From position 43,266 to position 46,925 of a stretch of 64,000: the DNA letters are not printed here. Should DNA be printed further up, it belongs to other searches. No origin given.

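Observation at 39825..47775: Compact membrane-protein / PLD-SNF2 helicase / PglX-like methyltransferase block: candidate undescribed RM-like defense module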

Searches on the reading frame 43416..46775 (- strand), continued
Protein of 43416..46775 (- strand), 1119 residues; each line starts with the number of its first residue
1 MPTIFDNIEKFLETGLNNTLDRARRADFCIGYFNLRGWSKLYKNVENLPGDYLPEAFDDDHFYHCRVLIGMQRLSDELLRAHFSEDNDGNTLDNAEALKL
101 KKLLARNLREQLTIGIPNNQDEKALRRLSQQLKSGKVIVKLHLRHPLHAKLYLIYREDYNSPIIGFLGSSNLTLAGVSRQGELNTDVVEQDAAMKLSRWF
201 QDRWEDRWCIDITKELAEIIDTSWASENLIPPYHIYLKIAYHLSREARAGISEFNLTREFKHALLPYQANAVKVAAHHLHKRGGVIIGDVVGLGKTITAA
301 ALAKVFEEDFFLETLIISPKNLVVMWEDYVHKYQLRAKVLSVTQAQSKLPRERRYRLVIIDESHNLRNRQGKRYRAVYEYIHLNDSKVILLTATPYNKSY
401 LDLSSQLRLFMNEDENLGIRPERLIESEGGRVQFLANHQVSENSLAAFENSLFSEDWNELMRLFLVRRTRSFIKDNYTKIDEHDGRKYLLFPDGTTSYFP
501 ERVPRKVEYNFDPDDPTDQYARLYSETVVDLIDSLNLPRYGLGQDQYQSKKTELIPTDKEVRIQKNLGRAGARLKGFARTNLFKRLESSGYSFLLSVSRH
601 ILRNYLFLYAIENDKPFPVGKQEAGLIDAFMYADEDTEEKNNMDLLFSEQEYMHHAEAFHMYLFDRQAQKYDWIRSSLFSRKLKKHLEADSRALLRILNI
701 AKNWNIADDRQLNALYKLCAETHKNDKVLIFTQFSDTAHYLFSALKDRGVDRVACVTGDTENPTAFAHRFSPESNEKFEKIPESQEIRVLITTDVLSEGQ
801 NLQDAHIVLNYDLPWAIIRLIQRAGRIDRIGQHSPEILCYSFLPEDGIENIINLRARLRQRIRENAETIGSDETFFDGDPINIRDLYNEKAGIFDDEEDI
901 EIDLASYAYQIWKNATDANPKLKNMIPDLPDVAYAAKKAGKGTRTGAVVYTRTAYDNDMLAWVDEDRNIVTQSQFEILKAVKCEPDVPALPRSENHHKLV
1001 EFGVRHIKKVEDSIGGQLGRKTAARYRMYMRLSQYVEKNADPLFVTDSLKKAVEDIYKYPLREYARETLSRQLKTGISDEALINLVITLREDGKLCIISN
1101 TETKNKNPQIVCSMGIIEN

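Call 108: find_related_loci(query=A1, collection=viral_contigs, flank=6000)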
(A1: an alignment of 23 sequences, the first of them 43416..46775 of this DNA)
Query A1 (1119 aa) in viral_contigs; peptide patterns used: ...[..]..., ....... (x = any residue, [..] = any of these).
228 stretches matched a pattern; 161 encode a relative of the query (tblastn E <= 1e-3); the best 80 are kept; 80 distinct loci.
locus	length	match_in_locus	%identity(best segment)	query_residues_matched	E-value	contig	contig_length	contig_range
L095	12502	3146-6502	55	1-1116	0e+0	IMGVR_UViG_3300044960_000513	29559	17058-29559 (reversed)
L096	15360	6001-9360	54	1-1116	0e+0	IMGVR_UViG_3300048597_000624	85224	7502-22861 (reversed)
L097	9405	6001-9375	54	1-1117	0e+0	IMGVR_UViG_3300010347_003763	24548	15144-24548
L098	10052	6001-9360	53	1-1116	0e+0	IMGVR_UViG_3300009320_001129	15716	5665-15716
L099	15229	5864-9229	55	1-1116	0e+0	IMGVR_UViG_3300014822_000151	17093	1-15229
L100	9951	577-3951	54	1-1116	0e+0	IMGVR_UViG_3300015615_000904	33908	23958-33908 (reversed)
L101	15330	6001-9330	53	1-1118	0e+0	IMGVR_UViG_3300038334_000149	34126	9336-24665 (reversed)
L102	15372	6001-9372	49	1-1116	0e+0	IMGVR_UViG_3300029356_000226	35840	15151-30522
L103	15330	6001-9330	52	1-1118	0e+0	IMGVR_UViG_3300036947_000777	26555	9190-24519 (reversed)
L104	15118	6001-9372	49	1-1116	0e+0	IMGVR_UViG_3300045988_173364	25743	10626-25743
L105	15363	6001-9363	47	1-1116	0e+0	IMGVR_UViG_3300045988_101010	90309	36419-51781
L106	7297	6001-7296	58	1-429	1e-151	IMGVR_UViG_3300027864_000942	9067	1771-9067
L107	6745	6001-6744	54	1-258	1e-78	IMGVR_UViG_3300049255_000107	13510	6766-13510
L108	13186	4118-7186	26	1-1024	1e-65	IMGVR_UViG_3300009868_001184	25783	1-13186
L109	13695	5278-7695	25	128-874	2e-52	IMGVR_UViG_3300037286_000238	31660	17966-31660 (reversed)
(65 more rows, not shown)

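Call 113: get_annotated_region(hit=H38, flank=9000)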
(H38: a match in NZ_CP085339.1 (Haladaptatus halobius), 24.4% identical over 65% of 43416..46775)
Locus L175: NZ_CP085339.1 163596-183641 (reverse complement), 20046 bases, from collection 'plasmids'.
description: Haladaptatus halobius strain PSR5 plasmid unnamed3, complete sequence
organism: Haladaptatus halobius (NCBI taxid 2884875)
taxonomy: Archaea; Euryarchaeota; Halobacteria; Halobacteriales; Haladaptataceae; Haladaptatus; Haladaptatus halobius
host: -; source: cell culture,saline soil; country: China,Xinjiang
typing (MOB-suite, as given by PLSDB): non-mobilizable
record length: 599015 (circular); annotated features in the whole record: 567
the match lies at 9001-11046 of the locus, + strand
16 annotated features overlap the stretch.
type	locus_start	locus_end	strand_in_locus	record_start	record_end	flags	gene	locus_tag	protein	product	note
CDS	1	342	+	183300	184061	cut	-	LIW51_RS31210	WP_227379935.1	carbon-nitrogen hydrolase family protein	-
CDS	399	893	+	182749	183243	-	-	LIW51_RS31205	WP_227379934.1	universal stress protein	-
CDS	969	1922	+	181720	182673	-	-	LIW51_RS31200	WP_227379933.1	glycine betaine ABC transporter substrate-binding protein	GO:0055085 - transmembrane transport [Evidence IEA]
CDS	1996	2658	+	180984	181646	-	-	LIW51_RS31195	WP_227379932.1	ABC transporter permease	-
CDS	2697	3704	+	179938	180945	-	-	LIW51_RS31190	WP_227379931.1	ABC transporter ATP-binding protein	-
CDS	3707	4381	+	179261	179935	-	-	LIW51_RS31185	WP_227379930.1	ABC transporter permease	-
CDS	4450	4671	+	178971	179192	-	-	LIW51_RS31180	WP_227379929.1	helix-turn-helix domain-containing protein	-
CDS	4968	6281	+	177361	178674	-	-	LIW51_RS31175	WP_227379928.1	C69 family dipeptidase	GO:0006508 - proteolysis [Evidence IEA]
CDS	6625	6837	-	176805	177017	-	-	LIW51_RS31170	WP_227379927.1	hypothetical protein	-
CDS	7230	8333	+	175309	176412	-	-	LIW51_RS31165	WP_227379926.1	phage integrase SAM-like domain-containing protein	-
CDS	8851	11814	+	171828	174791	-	-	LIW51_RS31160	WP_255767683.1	helicase-related protein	-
CDS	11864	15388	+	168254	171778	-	-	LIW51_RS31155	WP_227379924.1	DNA methyltransferase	-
CDS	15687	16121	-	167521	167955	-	-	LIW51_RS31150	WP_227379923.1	hypothetical protein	-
CDS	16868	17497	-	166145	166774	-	-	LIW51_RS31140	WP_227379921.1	hypothetical protein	-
CDS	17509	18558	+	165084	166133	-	-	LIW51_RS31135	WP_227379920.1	hypothetical protein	-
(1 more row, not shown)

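Call 114: search_protein_families(library=padloc, proteins=[L175:8851-11814:+, L175:11864-15388:+, L093:8725-12036:+, L094:8917-12294:+, L091:7923-11297:+, L091:3739-7866:+], max_evalue=1e-10)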
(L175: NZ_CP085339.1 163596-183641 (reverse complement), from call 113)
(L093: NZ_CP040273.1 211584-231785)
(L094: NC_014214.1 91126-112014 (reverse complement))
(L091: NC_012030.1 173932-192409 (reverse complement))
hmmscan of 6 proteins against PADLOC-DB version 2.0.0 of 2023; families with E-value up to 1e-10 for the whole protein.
L175:8851-11814:+ (987 aa): 22 families
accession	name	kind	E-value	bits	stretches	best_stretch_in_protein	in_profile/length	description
PDLC01075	C3a139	-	8.9e-41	138.1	1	20-744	81-781/948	HKD+Snf2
PDLC02623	DrmD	-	1.6e-32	110.2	1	494-711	440-644/1040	DrmD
PDLC02707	PbeA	-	3.7e-30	103.1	2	10-248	91-331/672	PbeA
PDLC02500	BrxHI|BrxHII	-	5.3e-29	99.4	1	535-743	417-623/933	BrxHI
PDLC00659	HmaA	-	7.2e-25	85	1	540-723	447-640/1176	SNF2 helicase / DEAD-box helicase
PDLC02843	DpdE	-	2.6e-23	79.9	1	184-380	178-361/1091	DpdE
PDLC02193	PLD_Helicase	-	2.1e-22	77.1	1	544-763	641-868/905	-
PDLC02621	DrmD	-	1.4e-21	74.5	1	462-708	400-641/1040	DrmD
PDLC02619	DrmD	-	2.5e-21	73.5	0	628-708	471-550/872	DrmD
PDLC02504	BrxHI|BrxHII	-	1.1e-20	71.3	1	490-746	387-635/971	BrxHII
PDLC02704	PbeA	-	3e-19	67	1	6-242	86-331/682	PbeA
PDLC02840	DpdE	-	1.3e-18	64.7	0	184-325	179-311/1091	DpdE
PDLC00633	ZorD1|ZorD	-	1.7e-16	57.5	0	574-726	725-874/908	"SWI2/SNF2 helicase, Mrr-like nuclease"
PDLC02620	DrmD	-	3.1e-15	53.2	1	596-772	484-661/1060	DrmD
PDLC02572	DrmA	-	1.2e-13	47.9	0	536-691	457-621/1043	DrmA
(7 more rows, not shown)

L175:11864-15388:+ (1174 aa): 10 families
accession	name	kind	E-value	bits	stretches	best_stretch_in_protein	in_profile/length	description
PDLC03628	REase_MTase_IIG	-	1.2e-27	94.4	1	451-519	563-631/1100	Type IIG restriction enzyme-methyltransferase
PDLC03612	REase_MTase_IIG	-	9.1e-27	91.6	1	448-785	581-885/1247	Type IIG restriction enzyme-methyltransferase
PDLC03596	REase_MTase_IIG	-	3.4e-22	76.3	1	411-518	535-642/1148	Type IIG restriction enzyme-methyltransferase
PDLC02643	DrmMI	-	2.5e-21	73.3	1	414-765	598-932/1347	DrmMI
PDLC03601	REase_MTase_IIG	-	2e-17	60.3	1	125-518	206-559/1110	Type IIG restriction enzyme-methyltransferase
PDLC03604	REase_MTase_IIG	-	9.1e-13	45.1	0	446-526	434-512/1011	Type IIG restriction enzyme-methyltransferase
PDLC02646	DrmMI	-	2e-11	40.8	1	451-720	42-292/792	DrmMI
PDLC03609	REase_MTase_IIG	-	4.2e-11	39.4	0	296-485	329-512/1066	Type IIG restriction enzyme-methyltransferase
PDLC03629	REase_MTase_IIG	-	4.5e-11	39.3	0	344-518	376-536/1182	Type IIG restriction enzyme-methyltransferase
PDLC02638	DrmMI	-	7.1e-11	39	0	455-720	666-881/935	DrmMI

L093:8725-12036:+ (1103 aa): 18 families
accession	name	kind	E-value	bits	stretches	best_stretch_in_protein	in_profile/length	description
PDLC01075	C3a139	-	2.2e-68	229.5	2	6-415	4-376/948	HKD+Snf2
PDLC02621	DrmD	-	3.8e-35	119.4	1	424-854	330-711/1040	DrmD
PDLC02623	DrmD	-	3.4e-32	109.2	1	713-844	564-690/1040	DrmD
PDLC02619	DrmD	-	1.9e-29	100.4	1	591-780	357-542/872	DrmD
PDLC02843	DpdE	-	4.1e-20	69.3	0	640-771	559-663/1091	DpdE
PDLC00659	HmaA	-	4.9e-20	69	1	334-859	223-698/1176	SNF2 helicase / DEAD-box helicase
PDLC02840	DpdE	-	1e-19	68.4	0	703-774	588-657/1091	DpdE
PDLC02500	BrxHI|BrxHII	-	5.3e-19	66.3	1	726-842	528-643/933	BrxHI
PDLC02193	PLD_Helicase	-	9.4e-19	65.1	1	333-783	362-809/905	-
PDLC02632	DrmD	-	2.4e-17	60.7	1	334-786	254-639/662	DrmD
PDLC02853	DpdE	-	6.7e-17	58.7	1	629-846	466-672/985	DpdE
PDLC02572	DrmA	-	4.9e-16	55.9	0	495-839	374-693/1043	DrmA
PDLC04556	PDC-M27C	-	9.3e-15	52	0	319-390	178-253/892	-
PDLC02633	DrmD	-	1.4e-14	51.1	0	725-841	581-705/839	DrmD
PDLC02504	BrxHI|BrxHII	-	3.1e-13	46.6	0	730-850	539-655/971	BrxHII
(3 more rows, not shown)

L094:8917-12294:+ (1125 aa): 19 families
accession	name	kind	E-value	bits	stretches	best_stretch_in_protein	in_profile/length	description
PDLC02621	DrmD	-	1.2e-32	111.2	1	581-873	390-652/1040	DrmD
PDLC02500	BrxHI|BrxHII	-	1.8e-29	100.9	1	653-882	392-612/933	BrxHI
PDLC02623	DrmD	-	3.2e-29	99.3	1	716-852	508-635/1040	DrmD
PDLC02619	DrmD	-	2.1e-25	87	1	793-842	487-536/872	DrmD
PDLC01075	C3a139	-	1.3e-24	84.7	1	796-889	685-776/948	HKD+Snf2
PDLC02843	DpdE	-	1.7e-23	80.5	2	261-409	161-312/1091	DpdE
PDLC00659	HmaA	-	1e-21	74.5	1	691-842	464-613/1176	SNF2 helicase / DEAD-box helicase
PDLC02840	DpdE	-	2.1e-21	74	1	712-842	530-657/1091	DpdE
PDLC02193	PLD_Helicase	-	5.1e-21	72.6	1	655-842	601-800/905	-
PDLC02504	BrxHI|BrxHII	-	1.2e-20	71.2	1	717-852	464-592/971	BrxHII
PDLC02572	DrmA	-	2.1e-19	67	1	587-859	393-640/1043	DrmA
PDLC03830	ZacC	-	4.5e-16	56.6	0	353-504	241-371/1019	-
PDLC02633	DrmD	-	7.6e-15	51.9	1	585-855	396-643/839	DrmD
PDLC04556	PDC-M27C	-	8.9e-15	52.1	0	797-847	757-808/892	-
PDLC02853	DpdE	-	1.2e-14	51.3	1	711-862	462-621/985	DpdE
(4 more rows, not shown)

L091:7923-11297:+ (1124 aa): 23 families
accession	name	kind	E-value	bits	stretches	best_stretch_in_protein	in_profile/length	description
PDLC01075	C3a139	-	1e-55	187.6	1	119-839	87-767/948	HKD+Snf2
PDLC02621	DrmD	-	1.1e-35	121.2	1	529-871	389-697/1040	DrmD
PDLC02623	DrmD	-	2.1e-32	109.8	1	755-841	579-663/1040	DrmD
PDLC02619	DrmD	-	2.1e-31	106.9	1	754-799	488-533/872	DrmD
PDLC02633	DrmD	-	2.6e-23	79.9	1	542-815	404-644/839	DrmD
PDLC02500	BrxHI|BrxHII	-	6.8e-23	79.2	1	753-851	527-618/933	BrxHI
PDLC00659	HmaA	-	2.3e-21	73.4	1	534-799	367-610/1176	SNF2 helicase / DEAD-box helicase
PDLC02843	DpdE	-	2.5e-21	73.3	1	268-400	180-309/1091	DpdE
PDLC02193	PLD_Helicase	-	2.1e-20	70.5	1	673-819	681-817/905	-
PDLC02840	DpdE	-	1.7e-19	67.7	0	242-392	157-306/1091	DpdE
PDLC04556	PDC-M27C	-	3e-19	66.9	0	342-422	189-274/892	-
PDLC02572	DrmA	-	3.5e-19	66.3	1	534-873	391-691/1043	DrmA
PDLC02632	DrmD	-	4.5e-16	56.5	0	637-806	474-631/662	DrmD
PDLC03830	ZacC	-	4.8e-16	56.5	0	244-294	12-64/1019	-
PDLC02504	BrxHI|BrxHII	-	9.1e-16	55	1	643-862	440-646/971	BrxHII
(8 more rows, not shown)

L091:3739-7866:+ (1375 aa): 16 families
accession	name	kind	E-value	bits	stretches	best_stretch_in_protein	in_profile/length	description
PDLC03620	REase_MTase_IIG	-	7.9e-242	803.7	1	34-1349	41-1369/1378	Type IIG restriction enzyme-methyltransferase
PDLC02643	DrmMI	-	1.4e-70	236.5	2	531-858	536-880/1347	DrmMI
PDLC02638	DrmMI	-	3.6e-58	195.5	2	532-860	536-885/935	DrmMI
PDLC03613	REase_MTase_IIG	-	2e-46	156.3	1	276-1007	197-907/1250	Type IIG restriction enzyme-methyltransferase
PDLC03618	REase_MTase_IIG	-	1.1e-37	126.9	1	544-753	542-748/1429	Type IIG restriction enzyme-methyltransferase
PDLC02645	DrmMI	-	1.9e-37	126.9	1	544-764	542-747/772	DrmMI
PDLC02644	DrmMI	-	1.9e-34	116.8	1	536-753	51-264/988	DrmMI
PDLC03622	REase_MTase_IIG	-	1.3e-26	90.4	1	532-718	443-644/1524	Type IIG restriction enzyme-methyltransferase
PDLC02639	DrmMI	-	2.6e-24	83.5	1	537-720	237-389/803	DrmMI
PDLC02646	DrmMI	-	1.8e-21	74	1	665-725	45-105/792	DrmMI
PDLC03611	REase_MTase_IIG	-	1.5e-17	60.4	0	817-971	905-1060/1532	Type IIG restriction enzyme-methyltransferase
PDLC03629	REase_MTase_IIG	-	2.7e-15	53.3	1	544-724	374-542/1182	Type IIG restriction enzyme-methyltransferase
PDLC03612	REase_MTase_IIG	-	2.8e-15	53.6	0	585-694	496-616/1247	Type IIG restriction enzyme-methyltransferase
PDLC03604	REase_MTase_IIG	-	8.8e-14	48.5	0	530-693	336-470/1011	Type IIG restriction enzyme-methyltransferase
PDLC03609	REase_MTase_IIG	-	1.1e-13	48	0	231-437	126-305/1066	Type IIG restriction enzyme-methyltransferase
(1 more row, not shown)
